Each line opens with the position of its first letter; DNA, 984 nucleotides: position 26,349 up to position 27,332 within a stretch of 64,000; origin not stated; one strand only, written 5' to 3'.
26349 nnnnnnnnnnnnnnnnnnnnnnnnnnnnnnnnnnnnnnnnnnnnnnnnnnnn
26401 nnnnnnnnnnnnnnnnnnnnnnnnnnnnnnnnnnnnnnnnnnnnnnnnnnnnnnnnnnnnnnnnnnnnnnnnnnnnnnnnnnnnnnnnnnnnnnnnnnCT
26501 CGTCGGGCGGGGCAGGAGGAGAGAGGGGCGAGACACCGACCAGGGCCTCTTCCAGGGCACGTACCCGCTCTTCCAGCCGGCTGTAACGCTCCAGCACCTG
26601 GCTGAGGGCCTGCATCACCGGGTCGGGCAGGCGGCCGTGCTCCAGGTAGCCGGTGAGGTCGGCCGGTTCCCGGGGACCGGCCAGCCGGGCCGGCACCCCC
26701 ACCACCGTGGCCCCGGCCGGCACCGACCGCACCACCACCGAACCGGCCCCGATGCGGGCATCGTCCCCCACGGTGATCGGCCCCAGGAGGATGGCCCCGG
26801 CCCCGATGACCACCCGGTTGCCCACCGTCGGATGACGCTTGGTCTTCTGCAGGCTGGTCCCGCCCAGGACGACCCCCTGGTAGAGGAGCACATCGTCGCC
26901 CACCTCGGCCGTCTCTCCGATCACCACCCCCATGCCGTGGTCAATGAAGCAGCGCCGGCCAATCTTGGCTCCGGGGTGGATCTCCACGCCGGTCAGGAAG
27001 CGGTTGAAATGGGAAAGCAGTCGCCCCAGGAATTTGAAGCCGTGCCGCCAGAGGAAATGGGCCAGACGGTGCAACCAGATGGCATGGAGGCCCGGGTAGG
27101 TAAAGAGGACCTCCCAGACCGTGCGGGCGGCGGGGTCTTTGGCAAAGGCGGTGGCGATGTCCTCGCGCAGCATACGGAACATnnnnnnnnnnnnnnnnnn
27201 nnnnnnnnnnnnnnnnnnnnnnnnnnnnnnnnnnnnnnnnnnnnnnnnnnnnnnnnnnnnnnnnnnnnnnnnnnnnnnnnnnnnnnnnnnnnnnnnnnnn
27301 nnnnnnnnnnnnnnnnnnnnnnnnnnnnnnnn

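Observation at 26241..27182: Serine acetyltransferase (CysE) fused to a DUF59/SufT-like Fe-S assembly domain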

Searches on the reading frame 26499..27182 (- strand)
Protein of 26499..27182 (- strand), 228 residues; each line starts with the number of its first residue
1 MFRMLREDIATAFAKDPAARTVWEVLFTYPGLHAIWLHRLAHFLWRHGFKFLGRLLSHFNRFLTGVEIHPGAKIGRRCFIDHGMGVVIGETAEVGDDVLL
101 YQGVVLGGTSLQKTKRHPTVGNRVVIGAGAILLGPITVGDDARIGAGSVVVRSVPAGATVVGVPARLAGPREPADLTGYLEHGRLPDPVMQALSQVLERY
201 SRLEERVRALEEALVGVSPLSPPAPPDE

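Call 31: search_dna_similar(query=window:26499-27182:-, collection=plasmids, mode=protein, max_rows=15)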
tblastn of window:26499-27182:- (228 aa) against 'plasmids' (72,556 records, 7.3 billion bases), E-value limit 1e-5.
Records with a match: 412; places in all: 431; records where one place covers at least 80% of the query: 24.
Best place of each record, by identity: 60-80% 8; <60% 404.
By first word of the organism name: Ralstonia 98; Rhizobium 54; Lacticaseibacillus 33; Streptomyces 21; Azospirillum 19; Paracoccus 14; Escherichia 12; Haloarcula 10; Bacillus 9; Sinorhizobium 7; and 69 more.
By predicted mobility (MOB-suite, as given by PLSDB): non-mobilizable 224; mobilizable 140; conjugative 48.
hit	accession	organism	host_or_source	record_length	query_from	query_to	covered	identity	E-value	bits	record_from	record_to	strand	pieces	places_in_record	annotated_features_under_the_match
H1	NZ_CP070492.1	Methylococcus sp. EFPC2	pure culture,stream biofilm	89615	6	199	85%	59.9%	6e-58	204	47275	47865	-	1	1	cysE: serine O-acetyltransferase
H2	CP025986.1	Ralstonia solanacearum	Cucurbita maxima,culture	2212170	1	198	87%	57.5%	1e-57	203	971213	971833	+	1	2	cysE: serine O-acetyltransferase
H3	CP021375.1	Rhizobium sp. ACO-34A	Agave americana L.,cell ...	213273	1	199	87%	56.2%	5e-57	201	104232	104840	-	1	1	serine O-acetyltransferase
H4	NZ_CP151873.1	Bacillus thuringiensis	tobacco,mixed culture,leaves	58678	1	198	87%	55.6%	1e-59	209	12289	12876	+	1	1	cysE: serine O-acetyltransferase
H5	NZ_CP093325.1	Bacillus sp. N5-665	whole organism,peat soil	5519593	1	198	87%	55.6%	1e-59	209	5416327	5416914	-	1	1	none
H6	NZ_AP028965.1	Bacillus subtilis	soil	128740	1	198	87%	55.4%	6e-58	204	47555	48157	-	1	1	cysE: serine O-acetyltransferase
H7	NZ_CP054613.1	Paenibacillus cellulosilyticus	cell culture,soil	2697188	2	196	86%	55.4%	2e-57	202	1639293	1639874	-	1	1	none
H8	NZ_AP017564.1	Pseudanabaena sp. ABRG5-3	-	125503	1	199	87%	53.0%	3e-48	176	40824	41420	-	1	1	cysE: serine O-acetyltransferase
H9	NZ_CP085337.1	Haladaptatus halobius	cell culture,saline soil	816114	1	153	67%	66.7%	7e-59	206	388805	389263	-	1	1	epsC: serine O-acetyltransferase EpsC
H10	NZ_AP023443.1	Nostoc sp. MS1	-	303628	1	199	87%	50.8%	6e-52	187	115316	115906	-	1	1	cysE: serine O-acetyltransferase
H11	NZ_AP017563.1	Pseudanabaena sp. ABRG5-3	-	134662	1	199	87%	50.7%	6e-48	175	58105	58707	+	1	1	cysE: serine O-acetyltransferase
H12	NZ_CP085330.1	Haladaptatus salinisoli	cell culture,saline soil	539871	1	153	67%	64.7%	3e-58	205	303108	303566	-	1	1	epsC: serine O-acetyltransferase EpsC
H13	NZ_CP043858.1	Aliarcobacter cibarius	cell culture,Poultry carcass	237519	1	199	87%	49.2%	8e-46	169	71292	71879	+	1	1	cysE: serine O-acetyltransferase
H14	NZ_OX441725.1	Staphylococcus aureus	Sus scrofa,bacterial culture,Dust sample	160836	1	199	87%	48.7%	2e-50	182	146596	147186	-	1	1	cysE: serine O-acetyltransferase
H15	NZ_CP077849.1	Acinetobacter baumannii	Homo sapiens,Rectal swab_P28_BU14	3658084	1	153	67%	63.4%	1e-58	206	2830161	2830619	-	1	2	none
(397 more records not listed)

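Call 32: get_annotated_region(hit=H6, flank=2500)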
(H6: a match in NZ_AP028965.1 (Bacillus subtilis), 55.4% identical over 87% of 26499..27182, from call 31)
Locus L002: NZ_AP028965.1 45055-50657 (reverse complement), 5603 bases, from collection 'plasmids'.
description: Bacillus subtilis strain NA05 = NBRC 116153 plasmid pBSUNA05-1, complete sequence
organism: Bacillus subtilis (NCBI taxid 1423)
taxonomy: Bacteria; Bacillota; Bacilli; Bacillales; Bacillaceae; Bacillus; Bacillus subtilis
host: -; source: soil; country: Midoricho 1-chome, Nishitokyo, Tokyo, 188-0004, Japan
typing (MOB-suite, as given by PLSDB): non-mobilizable
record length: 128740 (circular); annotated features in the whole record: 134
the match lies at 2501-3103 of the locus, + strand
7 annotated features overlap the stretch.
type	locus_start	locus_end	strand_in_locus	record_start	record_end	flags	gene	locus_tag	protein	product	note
CDS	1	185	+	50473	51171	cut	ispD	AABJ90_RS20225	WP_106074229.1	2-C-methyl-D-erythritol 4-phosphate cytidylyltransferase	GO:0019288 - isopentenyl diphosphate biosynthetic process, methylerythritol 4-phosphate pathway [Evidence IEA]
CDS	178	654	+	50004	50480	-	ispF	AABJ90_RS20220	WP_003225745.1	2-C-methyl-D-erythritol 2,4-cyclodiphosphate synthase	GO:0019288 - isopentenyl diphosphate biosynthetic process, methylerythritol 4-phosphate pathway [Evidence IEA]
CDS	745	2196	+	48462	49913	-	gltX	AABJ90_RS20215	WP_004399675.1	glutamate--tRNA ligase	GO:0006424 - glutamyl-tRNA aminoacylation [Evidence IEA]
CDS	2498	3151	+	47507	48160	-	cysE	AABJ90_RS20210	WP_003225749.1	serine O-acetyltransferase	GO:0006535 - cysteine biosynthetic process from serine [Evidence IEA]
CDS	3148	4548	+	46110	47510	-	cysS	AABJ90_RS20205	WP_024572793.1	cysteine--tRNA ligase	GO:0006423 - cysteinyl-tRNA aminoacylation [Evidence IEA]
CDS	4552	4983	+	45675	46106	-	mrnC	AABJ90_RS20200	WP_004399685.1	mini-ribonuclease 3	-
CDS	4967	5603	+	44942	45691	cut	rlmB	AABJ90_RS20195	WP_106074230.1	23S rRNA (guanosine(2251)-2'-O)-methyltransferase RlmB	GO:0009451 - RNA modification [Evidence IEA]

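Call 33: get_annotated_region(hit=H1, flank=2500)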
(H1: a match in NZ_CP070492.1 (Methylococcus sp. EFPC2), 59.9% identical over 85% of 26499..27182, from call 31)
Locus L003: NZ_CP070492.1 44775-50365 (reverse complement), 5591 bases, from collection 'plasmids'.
description: Methylococcus sp. EFPC2 plasmid unnamed1, complete sequence
organism: Methylococcus sp. EFPC2 (NCBI taxid 2812648)
taxonomy: Bacteria; Pseudomonadota; Gammaproteobacteria; Methylococcales; Methylococcaceae; Methylococcus; Methylococcus sp. EFPC2
host: -; source: pure culture,stream biofilm; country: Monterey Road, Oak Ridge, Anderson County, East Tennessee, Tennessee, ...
typing (MOB-suite, as given by PLSDB): non-mobilizable
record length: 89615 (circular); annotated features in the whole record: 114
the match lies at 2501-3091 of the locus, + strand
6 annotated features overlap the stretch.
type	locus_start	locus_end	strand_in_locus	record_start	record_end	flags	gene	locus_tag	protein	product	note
CDS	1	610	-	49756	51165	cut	-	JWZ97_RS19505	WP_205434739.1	4Fe-4S dicluster domain-containing protein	-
CDS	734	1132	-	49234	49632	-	-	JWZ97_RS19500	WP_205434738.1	nuclear transport factor 2 family protein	-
CDS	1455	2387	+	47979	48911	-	cysM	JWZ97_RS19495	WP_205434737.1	cysteine synthase CysM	GO:0006535 - cysteine biosynthetic process from serine [Evidence IEA]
CDS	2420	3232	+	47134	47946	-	cysE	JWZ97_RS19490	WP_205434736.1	serine O-acetyltransferase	GO:0006535 - cysteine biosynthetic process from serine [Evidence IEA]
CDS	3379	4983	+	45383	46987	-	nifA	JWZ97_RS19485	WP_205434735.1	nif-specific transcriptional activator NifA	GO:0009399 - nitrogen fixation [Evidence IEA]; GO:0006355 - regulation of DNA-templated transcription [Evidence IEA]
CDS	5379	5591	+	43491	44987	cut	nifB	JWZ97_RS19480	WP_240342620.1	nitrogenase cofactor biosynthesis protein NifB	GO:0009399 - nitrogen fixation [Evidence IEA]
